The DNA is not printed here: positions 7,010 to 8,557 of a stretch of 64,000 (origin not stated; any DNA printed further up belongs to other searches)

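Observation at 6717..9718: Prophage-borne EcoRII-like R-M-Vsr triad with HTH-fused C5-methyltransferase and an inverted-repeat operator containing its own target site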

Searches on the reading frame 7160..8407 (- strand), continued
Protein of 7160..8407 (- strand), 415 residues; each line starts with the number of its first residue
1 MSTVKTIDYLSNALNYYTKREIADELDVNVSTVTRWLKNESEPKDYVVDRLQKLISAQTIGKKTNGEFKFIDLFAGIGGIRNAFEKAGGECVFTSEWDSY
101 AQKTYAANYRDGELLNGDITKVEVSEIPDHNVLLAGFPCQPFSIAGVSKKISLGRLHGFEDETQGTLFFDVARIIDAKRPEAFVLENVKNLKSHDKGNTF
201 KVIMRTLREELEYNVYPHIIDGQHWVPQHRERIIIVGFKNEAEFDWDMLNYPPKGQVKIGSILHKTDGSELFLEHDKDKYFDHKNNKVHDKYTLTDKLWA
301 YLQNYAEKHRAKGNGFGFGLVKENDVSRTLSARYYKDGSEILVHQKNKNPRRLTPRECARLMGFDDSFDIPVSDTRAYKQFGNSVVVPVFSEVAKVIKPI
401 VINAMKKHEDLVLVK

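Call 92: find_homologous_proteins(query=window:7160-8407:-, max_evalue=1e-50)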
Query window:7160-8407:- (415 aa): 8000 proteins with E <= 1e-50 among 8000 candidates; the best 120 are listed.
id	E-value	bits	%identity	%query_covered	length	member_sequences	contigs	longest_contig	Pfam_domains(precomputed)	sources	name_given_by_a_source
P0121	1.8e-282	954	100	100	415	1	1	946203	PF00145.24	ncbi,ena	-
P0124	5.6e-228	775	80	100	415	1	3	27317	PF00145.24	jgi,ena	-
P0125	1.1e-226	770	80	100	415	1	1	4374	PF00145.24,PF01381.29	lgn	-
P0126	2.8e-219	746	79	99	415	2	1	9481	PF00145.24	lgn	-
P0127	1.4e-215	734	76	100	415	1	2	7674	PF00145.24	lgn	-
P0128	1.9e-215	733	77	98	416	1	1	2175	PF00145.24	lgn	-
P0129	2.4e-201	687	72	99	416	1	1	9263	PF00145.24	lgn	-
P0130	3.9e-186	637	70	95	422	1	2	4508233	PF00145.24,PF01381.29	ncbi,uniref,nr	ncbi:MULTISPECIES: DNA (cytosine-5-)-methyltransferase [Silvimonas]|uniref:DNA (cytosine-5-)-methylt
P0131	9.2e-183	626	68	96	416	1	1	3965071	PF00145.24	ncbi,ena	-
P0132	3.5e-182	624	68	97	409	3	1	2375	PF00145.24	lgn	-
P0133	6.4e-182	623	70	95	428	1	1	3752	PF00145.24,PF13384.13,PF01381.29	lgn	-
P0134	1.2e-181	622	69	95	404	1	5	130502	PF00145.24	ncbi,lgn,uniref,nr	ncbi:DNA (cytosine-5-)-methyltransferase [Chitinilyticum aquatile]|uniref:DNA (cytosine-5-)-methyltr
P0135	1.2e-181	622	69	95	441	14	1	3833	PF00145.24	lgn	-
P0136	1.7e-181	622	69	95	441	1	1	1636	PF00145.24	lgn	-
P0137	2.0e-181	621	68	97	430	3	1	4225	PF00145.24,PF13384.13,PF13551.13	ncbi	-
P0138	2.3e-181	621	69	95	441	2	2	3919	PF00145.24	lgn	-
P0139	3.0e-181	621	68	98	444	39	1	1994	PF00145.24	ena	-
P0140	4.5e-181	620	69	96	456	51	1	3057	PF00145.24,PF13384.13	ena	-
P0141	8.0e-181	619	69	95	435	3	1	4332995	PF00145.24,PF01381.29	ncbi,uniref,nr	ncbi:DNA cytosine methylase [Pseudogulbenkiania sp. NH8B]|uniref:DNA (cytosine-5-)-methyltransferase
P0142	9.5e-181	619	69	95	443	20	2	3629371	PF00145.24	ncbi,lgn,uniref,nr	ncbi:DNA (cytosine-5-)-methyltransferase [Vogesella fluminis]|uniref:Cytosine-specific methyltransfe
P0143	1.4e-180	619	67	97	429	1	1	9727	PF00145.24,PF01381.29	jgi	-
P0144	1.4e-180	619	70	92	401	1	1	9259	PF00145.24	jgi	-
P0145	4.9e-180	617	66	99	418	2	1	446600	PF00145.24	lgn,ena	-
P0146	7.1e-180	616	69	95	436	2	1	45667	PF00145.24,PF13384.13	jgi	jgi:DNA (cytosine-5)-methyltransferase 1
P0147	7.6e-180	616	65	99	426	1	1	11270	PF00145.24,PF13384.13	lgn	-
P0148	1.0e-179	616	67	97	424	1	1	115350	PF00145.24,PF13384.13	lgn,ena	-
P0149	1.1e-179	616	67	97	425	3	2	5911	PF00145.24,PF13384.13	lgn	-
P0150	1.5e-179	615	67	97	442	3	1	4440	PF00145.24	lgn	-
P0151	2.0e-179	615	69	95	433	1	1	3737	PF00145.24,PF13384.13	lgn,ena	-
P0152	2.6e-179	614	68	96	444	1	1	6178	PF00145.24,PF13384.13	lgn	-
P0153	2.8e-179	614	69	95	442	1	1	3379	PF00145.24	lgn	-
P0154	2.9e-179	614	68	97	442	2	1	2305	PF00145.24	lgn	-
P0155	3.2e-179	614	67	97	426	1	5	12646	PF00145.24,PF13384.13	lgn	-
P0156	1.0e-178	612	67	97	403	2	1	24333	PF00145.24,PF13384.13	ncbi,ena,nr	ncbi:MAG TPA: DNA (cytosine-5-)-methyltransferase [Clostridiaceae bacterium]|nr:DNA (cytosine-5-)-me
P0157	1.2e-178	612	67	97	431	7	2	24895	PF00145.24,PF13384.13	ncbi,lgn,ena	-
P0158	1.7e-178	612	67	99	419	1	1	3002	PF00145.24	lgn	-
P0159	2.2e-178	611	67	96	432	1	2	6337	PF00145.24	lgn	-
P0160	2.2e-178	611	67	97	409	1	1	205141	PF00145.24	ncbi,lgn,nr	ncbi:MAG: DNA (cytosine-5-)-methyltransferase [Thiotrichales bacterium]|nr:DNA (cytosine-5-)-methylt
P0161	2.3e-178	611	67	95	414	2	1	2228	PF00145.24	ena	-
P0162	2.4e-178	611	67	95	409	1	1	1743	PF00145.24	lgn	-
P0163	3.1e-178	611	66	97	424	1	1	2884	PF00145.24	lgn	-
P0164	5.8e-178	610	66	95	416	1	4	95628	PF00145.24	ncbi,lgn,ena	-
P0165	5.9e-178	610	67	97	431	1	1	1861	PF00145.24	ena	-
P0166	6.0e-178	610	68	96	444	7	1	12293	PF00145.24,PF13384.13,PF01381.29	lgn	-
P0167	7.6e-178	610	67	97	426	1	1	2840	PF00145.24,PF13384.13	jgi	jgi:DNA (cytosine-5)-methyltransferase 1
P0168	7.7e-178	610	65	97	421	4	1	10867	PF00145.24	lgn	-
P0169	1.0e-177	609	66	96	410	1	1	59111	PF00145.24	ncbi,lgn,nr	ncbi:MAG: DNA (cytosine-5-)-methyltransferase [Spirochaetales bacterium]|nr:DNA (cytosine-5-)-methyl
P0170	1.4e-177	609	66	97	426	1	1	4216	PF00145.24,PF13384.13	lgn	-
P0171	1.5e-177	609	67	92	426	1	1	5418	PF00145.24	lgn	-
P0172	2.0e-177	608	65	98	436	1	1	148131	PF00145.24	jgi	jgi:DNA (cytosine-5)-methyltransferase 1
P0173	2.4e-177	608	66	99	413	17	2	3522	PF00145.24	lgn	-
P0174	2.4e-177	608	66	96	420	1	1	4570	PF00145.24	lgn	-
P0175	2.5e-177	608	67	96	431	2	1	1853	PF00145.24,PF13384.13,PF13551.13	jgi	jgi:DNA (cytosine-5)-methyltransferase 1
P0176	3.6e-177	607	67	95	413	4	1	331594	PF00145.24,PF01381.29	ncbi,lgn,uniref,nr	ncbi:DNA (cytosine-5)-methyltransferase 1 [Silvimonas terrae]|uniref:Cytosine-specific methyltransfe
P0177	3.6e-177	607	66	97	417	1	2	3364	PF00145.24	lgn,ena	-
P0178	3.6e-177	607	66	97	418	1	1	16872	PF00145.24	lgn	-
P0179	5.2e-177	607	64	97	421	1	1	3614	PF00145.24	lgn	-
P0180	5.5e-177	607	66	97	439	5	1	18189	PF00145.24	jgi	-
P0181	6.0e-177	607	66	96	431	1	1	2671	PF00145.24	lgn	-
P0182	6.5e-177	606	67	95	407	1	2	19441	PF00145.24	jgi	jgi:DNA (cytosine-5)-methyltransferase 1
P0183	1.4e-176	605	67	92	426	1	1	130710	PF00145.24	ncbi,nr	ncbi:MAG: DNA (cytosine-5-)-methyltransferase [Chromatiales bacterium]|nr:DNA (cytosine-5-)-methyltr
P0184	1.5e-176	605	66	98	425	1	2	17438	PF00145.24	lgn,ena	-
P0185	1.9e-176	605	65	97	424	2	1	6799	PF00145.24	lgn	-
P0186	2.0e-176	605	66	95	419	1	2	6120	PF00145.24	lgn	-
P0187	2.1e-176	605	68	95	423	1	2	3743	PF00145.24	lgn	-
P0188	2.2e-176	605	68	94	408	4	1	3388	PF00145.24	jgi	jgi:DNA (cytosine-5)-methyltransferase 1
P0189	3.3e-176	604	66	95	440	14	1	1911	PF00145.24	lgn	-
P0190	3.3e-176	604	65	100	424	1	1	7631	PF00145.24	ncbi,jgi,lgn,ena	jgi:DNA (cytosine-5)-methyltransferase 1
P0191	3.6e-176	604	66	96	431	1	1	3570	PF00145.24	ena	-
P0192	3.9e-176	604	65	98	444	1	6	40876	PF00145.24,PF13384.13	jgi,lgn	jgi:DNA (cytosine-5)-methyltransferase 1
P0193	4.1e-176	604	65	97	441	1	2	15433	PF00145.24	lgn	-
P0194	4.4e-176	604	67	92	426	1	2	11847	PF00145.24,PF01381.29,PF13560.13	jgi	jgi:DNA (cytosine-5)-methyltransferase 1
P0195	4.7e-176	604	66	95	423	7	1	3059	PF00145.24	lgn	-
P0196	5.5e-176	603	66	95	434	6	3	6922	PF00145.24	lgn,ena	-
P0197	5.9e-176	603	66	95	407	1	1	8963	PF00145.24,PF13551.13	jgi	jgi:DNA (cytosine-5)-methyltransferase 1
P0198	6.5e-176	603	68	95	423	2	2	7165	PF00145.24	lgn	-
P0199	7.8e-176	603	66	96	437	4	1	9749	PF00145.24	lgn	-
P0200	9.1e-176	603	66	95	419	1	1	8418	PF00145.24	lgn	-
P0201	1.1e-175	602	66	96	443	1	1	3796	PF00145.24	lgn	-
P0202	1.2e-175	602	66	99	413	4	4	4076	PF00145.24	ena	-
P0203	1.3e-175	602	68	94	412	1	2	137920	PF00145.24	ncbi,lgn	ncbi:MAG: DNA (cytosine-5-)-methyltransferase [Desulfitobacterium sp.]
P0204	1.3e-175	602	66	96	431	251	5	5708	PF00145.24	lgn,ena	-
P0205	1.3e-175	602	66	96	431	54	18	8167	PF00145.24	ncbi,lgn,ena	-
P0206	1.3e-175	602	66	96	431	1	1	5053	PF00145.24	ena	-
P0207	1.4e-175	602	68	95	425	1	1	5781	PF00145.24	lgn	-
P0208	1.4e-175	602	65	97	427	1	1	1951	PF00145.24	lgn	-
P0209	1.5e-175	602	67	95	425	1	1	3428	PF00145.24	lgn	-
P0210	1.8e-175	602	66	97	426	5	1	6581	PF00145.24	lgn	-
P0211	1.8e-175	602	66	97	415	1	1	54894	PF00145.24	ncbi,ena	-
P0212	1.9e-175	602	67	96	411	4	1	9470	PF00145.24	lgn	-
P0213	2.5e-175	601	66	96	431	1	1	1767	PF00145.24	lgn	-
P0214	2.9e-175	601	68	93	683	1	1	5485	PF13391.13,PF00145.24,PF13384.13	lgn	-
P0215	3.1e-175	601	65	98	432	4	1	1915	PF00145.24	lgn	-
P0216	3.5e-175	601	65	97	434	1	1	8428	PF00145.24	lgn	-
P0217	4.0e-175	601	66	96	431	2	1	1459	PF00145.24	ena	-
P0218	4.1e-175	601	65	99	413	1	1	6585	PF00145.24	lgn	-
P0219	6.0e-175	600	65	97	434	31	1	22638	PF00145.24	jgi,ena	-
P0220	6.5e-175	600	67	96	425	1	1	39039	PF00145.24,PF13384.13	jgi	jgi:DNA (cytosine-5)-methyltransferase 1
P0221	7.9e-175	600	66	97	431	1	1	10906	PF00145.24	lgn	-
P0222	8.6e-175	599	67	95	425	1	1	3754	PF00145.24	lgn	-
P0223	9.7e-175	599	65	95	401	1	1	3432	PF00145.24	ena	-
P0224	1.1e-174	599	65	96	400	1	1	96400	PF00145.24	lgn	-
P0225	1.2e-174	599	67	93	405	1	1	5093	PF00145.24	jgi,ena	-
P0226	1.3e-174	599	66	96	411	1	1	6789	PF00145.24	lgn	-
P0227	1.3e-174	599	66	96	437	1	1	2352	PF00145.24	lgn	-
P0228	1.4e-174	599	66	95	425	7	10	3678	PF00145.24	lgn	-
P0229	1.4e-174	599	65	97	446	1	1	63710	PF00145.24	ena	-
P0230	1.5e-174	599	63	100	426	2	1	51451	PF00145.24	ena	-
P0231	1.5e-174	599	66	97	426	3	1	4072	PF00145.24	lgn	-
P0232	1.5e-174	599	65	96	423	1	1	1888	PF00145.24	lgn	-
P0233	1.6e-174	599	67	95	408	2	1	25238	PF00145.24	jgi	jgi:DNA (cytosine-5)-methyltransferase 1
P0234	1.7e-174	599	66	98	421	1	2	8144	PF00145.24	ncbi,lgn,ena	-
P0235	1.7e-174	598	68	93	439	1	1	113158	PF00145.24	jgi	-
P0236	1.8e-174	598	65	97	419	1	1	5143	PF00145.24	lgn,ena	-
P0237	2.1e-174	598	68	96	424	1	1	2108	PF00145.24,PF01381.29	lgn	-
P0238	2.2e-174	598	66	96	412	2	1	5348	PF00145.24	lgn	-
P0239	2.3e-174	598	66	96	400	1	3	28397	PF00145.24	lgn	-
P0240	2.3e-174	598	67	95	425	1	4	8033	PF00145.24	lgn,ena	-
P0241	2.4e-174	598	66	96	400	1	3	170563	PF00145.24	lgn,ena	-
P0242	2.4e-174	598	68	95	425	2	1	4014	PF00145.24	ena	-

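Call 93: find_encoding_contigs(protein=P0124, flank=4000, max_places=2)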
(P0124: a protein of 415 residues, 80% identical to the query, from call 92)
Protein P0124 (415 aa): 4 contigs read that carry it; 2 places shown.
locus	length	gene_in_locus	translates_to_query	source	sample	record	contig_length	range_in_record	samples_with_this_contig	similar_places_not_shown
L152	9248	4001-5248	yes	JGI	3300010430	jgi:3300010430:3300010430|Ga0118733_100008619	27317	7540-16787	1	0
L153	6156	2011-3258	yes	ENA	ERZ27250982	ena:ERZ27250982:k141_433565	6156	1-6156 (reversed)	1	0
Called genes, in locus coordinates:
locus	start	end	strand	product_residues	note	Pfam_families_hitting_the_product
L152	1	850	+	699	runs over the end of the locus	PF00270:DEAD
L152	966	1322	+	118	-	PF12728:HTH_17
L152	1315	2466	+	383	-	-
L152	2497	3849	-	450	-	PF15515:MvaI_BcnI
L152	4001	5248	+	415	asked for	PF00145:DNA_methylase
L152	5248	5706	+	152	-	PF03852:Vsr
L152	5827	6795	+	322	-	-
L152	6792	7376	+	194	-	-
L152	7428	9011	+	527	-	PF00005:ABC_tran (faint), PF13175:AAA_15 (weak), PF13304:AAA_21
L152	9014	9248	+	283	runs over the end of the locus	-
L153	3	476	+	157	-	?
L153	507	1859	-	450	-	PF15515:MvaI_BcnI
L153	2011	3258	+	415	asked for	PF00145:DNA_methylase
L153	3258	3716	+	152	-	PF03852:Vsr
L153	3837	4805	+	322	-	-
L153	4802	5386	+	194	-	-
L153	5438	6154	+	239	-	?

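Call 94: find_encoding_contigs(protein=P0126, flank=4000, max_places=2)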
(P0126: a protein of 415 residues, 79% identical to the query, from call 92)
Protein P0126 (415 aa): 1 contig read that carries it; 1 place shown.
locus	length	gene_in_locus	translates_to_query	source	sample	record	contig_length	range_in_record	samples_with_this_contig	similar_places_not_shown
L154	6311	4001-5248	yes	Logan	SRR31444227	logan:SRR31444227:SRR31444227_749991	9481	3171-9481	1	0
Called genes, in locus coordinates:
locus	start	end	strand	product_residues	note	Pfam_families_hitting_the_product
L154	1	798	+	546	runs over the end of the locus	PF13589:HATPase_c_3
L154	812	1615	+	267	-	PF01844:HNH (weak)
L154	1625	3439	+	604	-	PF00176:SNF2-rel_dom, PF04851:ResIII (faint), PF00271:Helicase_C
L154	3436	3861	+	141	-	PF09217:EcoRII-N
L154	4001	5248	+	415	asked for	PF00145:DNA_methylase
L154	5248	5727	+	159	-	PF03852:Vsr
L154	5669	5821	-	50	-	-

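Call 95: find_encoding_contigs(protein=P0127, flank=4000, max_places=2)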
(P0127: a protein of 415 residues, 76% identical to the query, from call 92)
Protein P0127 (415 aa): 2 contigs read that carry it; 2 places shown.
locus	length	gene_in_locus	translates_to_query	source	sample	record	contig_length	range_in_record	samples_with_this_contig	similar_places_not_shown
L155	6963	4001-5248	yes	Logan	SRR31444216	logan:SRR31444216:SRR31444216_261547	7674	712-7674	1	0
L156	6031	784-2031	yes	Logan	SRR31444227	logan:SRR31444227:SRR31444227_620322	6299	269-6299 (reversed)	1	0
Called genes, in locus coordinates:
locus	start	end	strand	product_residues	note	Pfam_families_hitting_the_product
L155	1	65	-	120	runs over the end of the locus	-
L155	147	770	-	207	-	-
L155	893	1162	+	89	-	PF01381:HTH_3, PF12844:HTH_19 (faint), PF13443:HTH_26 (weak), PF13560:HTH_31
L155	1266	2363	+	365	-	-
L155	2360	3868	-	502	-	PF15515:MvaI_BcnI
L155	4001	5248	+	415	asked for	PF00145:DNA_methylase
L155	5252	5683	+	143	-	PF03852:Vsr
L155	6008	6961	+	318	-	?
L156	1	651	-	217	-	?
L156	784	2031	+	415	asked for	PF00145:DNA_methylase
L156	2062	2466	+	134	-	PF03852:Vsr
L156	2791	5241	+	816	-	PF09250:Prim-Pol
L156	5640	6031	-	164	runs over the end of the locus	-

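Call 96: find_encoding_contigs(protein=P0129, flank=4000, max_places=2)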
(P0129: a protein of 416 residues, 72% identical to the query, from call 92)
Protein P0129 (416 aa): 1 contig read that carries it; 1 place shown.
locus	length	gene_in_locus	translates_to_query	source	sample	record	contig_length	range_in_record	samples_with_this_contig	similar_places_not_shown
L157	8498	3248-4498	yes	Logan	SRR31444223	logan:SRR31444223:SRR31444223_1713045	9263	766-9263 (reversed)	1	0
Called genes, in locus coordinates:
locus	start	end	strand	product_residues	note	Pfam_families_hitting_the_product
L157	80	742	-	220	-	PF04970:LRAT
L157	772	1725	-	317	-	-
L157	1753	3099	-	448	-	PF15515:MvaI_BcnI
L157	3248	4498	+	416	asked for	PF00145:DNA_methylase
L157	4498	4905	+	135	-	PF03852:Vsr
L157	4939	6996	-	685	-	PF22879:AIPR_N, PF10592:AIPR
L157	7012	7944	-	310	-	PF14390:DUF4420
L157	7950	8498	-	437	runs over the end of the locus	?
